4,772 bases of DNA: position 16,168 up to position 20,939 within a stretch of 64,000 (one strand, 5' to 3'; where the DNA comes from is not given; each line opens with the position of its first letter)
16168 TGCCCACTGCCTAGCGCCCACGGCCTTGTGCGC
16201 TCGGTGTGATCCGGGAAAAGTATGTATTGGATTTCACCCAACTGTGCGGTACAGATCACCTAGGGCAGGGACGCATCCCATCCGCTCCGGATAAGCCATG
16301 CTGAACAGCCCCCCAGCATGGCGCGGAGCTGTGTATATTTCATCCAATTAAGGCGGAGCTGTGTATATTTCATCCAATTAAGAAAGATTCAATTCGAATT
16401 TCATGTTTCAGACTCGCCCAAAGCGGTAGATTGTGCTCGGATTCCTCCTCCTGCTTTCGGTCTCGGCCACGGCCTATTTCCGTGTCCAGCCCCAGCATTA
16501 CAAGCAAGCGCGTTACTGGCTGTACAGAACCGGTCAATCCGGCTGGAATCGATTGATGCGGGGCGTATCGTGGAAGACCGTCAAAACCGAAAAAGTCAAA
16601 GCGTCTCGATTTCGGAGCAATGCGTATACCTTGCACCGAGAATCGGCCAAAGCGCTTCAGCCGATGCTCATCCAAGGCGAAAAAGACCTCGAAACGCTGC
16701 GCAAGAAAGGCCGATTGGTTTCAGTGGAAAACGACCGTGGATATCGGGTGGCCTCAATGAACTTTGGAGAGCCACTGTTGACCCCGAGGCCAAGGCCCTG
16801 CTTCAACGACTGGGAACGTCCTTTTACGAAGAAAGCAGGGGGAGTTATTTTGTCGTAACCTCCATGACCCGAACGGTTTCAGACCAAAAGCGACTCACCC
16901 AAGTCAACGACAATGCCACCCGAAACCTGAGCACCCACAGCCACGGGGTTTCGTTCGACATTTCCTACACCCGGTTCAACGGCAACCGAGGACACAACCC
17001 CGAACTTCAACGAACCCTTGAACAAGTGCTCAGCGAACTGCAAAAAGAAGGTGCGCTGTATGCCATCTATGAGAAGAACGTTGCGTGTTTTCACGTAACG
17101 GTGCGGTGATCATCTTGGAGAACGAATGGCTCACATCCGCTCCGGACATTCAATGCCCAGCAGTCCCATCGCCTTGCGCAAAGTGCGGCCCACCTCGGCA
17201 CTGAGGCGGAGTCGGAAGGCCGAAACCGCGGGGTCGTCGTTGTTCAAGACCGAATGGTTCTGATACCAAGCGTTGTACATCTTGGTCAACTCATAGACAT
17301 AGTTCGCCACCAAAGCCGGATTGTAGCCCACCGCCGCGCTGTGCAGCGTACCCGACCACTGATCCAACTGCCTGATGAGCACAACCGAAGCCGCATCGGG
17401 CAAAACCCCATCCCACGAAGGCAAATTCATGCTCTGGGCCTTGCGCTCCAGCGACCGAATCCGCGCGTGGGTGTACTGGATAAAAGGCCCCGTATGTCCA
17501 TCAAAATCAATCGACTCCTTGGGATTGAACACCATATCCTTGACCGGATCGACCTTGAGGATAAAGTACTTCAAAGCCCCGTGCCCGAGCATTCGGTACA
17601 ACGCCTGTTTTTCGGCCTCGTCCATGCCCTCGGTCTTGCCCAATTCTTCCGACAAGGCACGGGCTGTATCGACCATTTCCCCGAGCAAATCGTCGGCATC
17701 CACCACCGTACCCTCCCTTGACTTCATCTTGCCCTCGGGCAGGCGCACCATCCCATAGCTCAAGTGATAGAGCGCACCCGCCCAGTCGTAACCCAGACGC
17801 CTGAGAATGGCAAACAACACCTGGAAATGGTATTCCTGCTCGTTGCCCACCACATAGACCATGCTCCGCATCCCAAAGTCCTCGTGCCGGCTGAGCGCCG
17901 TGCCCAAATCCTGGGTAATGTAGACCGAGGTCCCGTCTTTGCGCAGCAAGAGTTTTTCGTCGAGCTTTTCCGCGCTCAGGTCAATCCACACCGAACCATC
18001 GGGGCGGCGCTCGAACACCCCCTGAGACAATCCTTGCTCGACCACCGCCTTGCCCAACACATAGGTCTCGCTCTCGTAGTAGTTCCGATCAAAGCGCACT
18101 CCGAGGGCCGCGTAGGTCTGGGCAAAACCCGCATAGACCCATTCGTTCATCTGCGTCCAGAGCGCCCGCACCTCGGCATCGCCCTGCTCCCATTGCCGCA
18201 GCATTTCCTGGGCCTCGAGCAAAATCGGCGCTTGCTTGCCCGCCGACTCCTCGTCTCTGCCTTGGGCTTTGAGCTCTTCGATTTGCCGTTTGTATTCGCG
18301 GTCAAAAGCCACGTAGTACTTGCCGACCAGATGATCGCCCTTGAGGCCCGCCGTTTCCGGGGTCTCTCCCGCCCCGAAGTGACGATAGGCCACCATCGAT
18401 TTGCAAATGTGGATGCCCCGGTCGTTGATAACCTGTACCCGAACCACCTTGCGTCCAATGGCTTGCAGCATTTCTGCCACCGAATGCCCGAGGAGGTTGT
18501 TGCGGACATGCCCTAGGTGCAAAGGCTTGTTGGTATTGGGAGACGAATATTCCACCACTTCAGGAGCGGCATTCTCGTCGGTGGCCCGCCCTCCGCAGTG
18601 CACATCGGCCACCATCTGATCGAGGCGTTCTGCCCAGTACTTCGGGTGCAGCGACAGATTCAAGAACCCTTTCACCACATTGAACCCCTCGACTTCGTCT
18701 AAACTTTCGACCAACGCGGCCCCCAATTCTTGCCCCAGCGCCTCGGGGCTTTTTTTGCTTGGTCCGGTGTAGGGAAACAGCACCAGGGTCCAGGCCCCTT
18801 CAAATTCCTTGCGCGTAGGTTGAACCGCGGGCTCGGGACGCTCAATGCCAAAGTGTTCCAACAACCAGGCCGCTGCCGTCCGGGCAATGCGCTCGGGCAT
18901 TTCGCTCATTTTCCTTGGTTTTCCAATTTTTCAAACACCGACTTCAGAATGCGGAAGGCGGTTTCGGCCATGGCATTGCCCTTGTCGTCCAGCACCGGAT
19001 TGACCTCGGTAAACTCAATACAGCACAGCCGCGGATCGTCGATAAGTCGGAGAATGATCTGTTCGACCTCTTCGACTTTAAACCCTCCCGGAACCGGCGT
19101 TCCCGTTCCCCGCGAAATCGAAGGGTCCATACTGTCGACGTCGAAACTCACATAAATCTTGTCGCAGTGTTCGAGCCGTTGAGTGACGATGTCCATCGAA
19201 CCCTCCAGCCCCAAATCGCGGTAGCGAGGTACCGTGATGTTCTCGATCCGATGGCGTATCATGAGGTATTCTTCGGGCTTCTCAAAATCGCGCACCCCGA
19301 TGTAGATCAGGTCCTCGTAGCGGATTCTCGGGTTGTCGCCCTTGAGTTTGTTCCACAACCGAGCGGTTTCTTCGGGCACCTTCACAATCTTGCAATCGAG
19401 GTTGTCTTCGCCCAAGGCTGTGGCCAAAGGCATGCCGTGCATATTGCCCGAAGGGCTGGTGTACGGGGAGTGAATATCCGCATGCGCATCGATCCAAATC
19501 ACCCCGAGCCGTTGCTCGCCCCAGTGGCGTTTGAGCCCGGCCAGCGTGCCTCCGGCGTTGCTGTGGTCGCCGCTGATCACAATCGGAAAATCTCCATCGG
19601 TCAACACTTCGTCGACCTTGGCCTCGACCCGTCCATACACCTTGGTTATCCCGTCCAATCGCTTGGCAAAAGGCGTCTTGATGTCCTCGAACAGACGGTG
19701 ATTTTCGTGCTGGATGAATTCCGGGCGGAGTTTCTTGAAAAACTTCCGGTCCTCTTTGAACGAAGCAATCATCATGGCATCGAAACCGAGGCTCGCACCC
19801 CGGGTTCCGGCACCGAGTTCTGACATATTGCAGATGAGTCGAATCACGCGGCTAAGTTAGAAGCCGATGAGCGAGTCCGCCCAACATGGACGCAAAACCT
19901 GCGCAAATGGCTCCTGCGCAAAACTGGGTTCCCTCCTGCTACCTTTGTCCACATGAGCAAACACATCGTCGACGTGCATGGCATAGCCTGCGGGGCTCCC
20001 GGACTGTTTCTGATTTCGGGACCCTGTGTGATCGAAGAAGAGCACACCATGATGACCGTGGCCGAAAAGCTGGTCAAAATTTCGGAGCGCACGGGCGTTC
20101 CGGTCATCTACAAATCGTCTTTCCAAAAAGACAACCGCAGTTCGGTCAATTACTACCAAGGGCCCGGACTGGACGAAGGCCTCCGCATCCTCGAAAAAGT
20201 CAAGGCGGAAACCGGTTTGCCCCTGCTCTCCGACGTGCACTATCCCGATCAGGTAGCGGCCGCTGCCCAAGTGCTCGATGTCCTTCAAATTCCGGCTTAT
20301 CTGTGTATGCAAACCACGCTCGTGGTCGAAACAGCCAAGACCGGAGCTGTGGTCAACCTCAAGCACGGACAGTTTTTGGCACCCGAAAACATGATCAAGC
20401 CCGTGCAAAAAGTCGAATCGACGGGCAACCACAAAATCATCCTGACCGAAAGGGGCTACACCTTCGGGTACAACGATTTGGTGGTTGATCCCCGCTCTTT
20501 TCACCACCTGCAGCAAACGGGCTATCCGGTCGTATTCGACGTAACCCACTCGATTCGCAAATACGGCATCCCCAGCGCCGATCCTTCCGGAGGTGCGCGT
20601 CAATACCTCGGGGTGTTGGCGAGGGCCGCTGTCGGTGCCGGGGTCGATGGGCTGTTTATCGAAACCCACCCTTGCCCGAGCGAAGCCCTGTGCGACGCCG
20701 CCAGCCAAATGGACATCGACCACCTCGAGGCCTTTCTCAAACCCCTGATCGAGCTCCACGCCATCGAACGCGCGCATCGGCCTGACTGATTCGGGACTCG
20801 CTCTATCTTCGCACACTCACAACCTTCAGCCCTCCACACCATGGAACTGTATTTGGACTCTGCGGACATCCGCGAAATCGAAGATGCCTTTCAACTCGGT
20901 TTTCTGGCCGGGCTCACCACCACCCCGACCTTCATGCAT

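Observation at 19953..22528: Kdo operon in which the arabinose-5-phosphate isomerase slot holds an FSA/TalC-type aldolase fused to a KdsD-like CBS pair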

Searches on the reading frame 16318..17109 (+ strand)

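Call 29: search_protein_families(library=pfam, proteins=[window:16318-17109:+], max_evalue=0.0001)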
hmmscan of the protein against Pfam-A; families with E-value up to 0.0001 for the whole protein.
window:16318-17109:+ (263 aa): 1 family
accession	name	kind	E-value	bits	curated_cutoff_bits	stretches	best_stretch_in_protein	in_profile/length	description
PF18979.5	DUF5715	-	3.9e-30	105.2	26.8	1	155-263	53-171/171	Family of unknown function (DUF5715)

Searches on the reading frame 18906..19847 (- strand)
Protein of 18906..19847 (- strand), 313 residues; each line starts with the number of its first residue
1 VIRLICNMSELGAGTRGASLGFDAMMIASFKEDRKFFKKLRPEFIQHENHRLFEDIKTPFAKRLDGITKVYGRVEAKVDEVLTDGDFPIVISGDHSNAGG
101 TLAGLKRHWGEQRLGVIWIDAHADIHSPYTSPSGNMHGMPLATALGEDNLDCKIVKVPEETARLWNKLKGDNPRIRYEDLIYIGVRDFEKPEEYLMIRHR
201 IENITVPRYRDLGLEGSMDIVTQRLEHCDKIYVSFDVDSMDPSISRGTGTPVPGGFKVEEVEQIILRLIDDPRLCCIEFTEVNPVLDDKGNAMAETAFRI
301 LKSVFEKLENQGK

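Call 3: search_protein_families(library=pfam, proteins=[window:18906-19847:-], max_evalue=0.01)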
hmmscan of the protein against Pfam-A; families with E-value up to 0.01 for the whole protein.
window:18906-19847:- (313 aa): 1 family
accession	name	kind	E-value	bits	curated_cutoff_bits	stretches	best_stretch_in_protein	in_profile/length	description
PF00491.26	Arginase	-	4.8e-55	187.4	22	1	10-304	12-277/280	Arginase family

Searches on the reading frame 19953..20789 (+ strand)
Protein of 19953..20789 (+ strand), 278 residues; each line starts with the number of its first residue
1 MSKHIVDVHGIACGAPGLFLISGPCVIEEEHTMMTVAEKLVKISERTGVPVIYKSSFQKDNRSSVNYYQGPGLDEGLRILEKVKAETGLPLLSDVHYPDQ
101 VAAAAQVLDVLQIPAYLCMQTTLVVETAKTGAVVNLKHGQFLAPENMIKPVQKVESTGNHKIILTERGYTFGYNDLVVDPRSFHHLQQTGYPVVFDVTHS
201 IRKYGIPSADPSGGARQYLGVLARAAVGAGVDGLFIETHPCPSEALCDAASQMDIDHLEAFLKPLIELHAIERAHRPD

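Call 3: search_protein_families(library=pfam, proteins=[window:19953-20789:+], max_evalue=0.01)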
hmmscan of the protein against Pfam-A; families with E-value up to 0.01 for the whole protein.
window:19953-20789:+ (278 aa): 1 family
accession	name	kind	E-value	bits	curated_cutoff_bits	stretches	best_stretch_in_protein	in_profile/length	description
PF00793.26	DAHP_synth_1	-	1.5e-62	211.4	25.5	1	18-269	18-265/270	DAHP synthetase I family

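Call 4: search_protein_families(library=ncbifam, proteins=[window:19953-20789:+], max_evalue=0.01)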
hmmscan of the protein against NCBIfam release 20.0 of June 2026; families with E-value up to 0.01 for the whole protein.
window:19953-20789:+ (278 aa): 8 families
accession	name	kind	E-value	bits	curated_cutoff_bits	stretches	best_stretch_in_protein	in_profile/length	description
NF003543.0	PRK05198.1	equivalog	9.8e-103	342.9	242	1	17-271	17-270/273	3-deoxy-8-phosphooctulonate synthase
TIGR01362.1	KDO8P_synth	equivalog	7.7e-99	330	314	1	18-272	3-256/258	3-deoxy-8-phosphooctulonate synthase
NF009109.0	PRK12457.1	equivalog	1.2e-79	267.5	457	1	18-268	17-268/281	3-deoxy-8-phosphooctulonate synthase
NF006421.0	PRK08673.1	subfamily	1.4e-37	129.7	335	1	3-271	80-332/338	3-deoxy-7-phosphoheptulonate synthase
NF009239.0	PRK12595.1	equivalog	1.8e-34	119.3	279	1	3-269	104-354/360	bifunctional 3-deoxy-7-phosphoheptulonate synthase/chorismate mutase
TIGR01361.1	DAHP_synth_Bsub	equivalog_domain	1.2e-32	113.3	267.75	1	3-265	11-257/260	3-deoxy-7-phosphoheptulonate synthase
NF041229.1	BagF_FevY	exception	1.4e-25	90.2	700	1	3-261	76-321/340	phospho-2-dehydro-3-deoxyheptonate aldolase BagF/FevY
NF009933.0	PRK13396.1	subfamily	2e-22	79.7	486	1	18-268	102-337/352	3-deoxy-7-phosphoheptulonate synthase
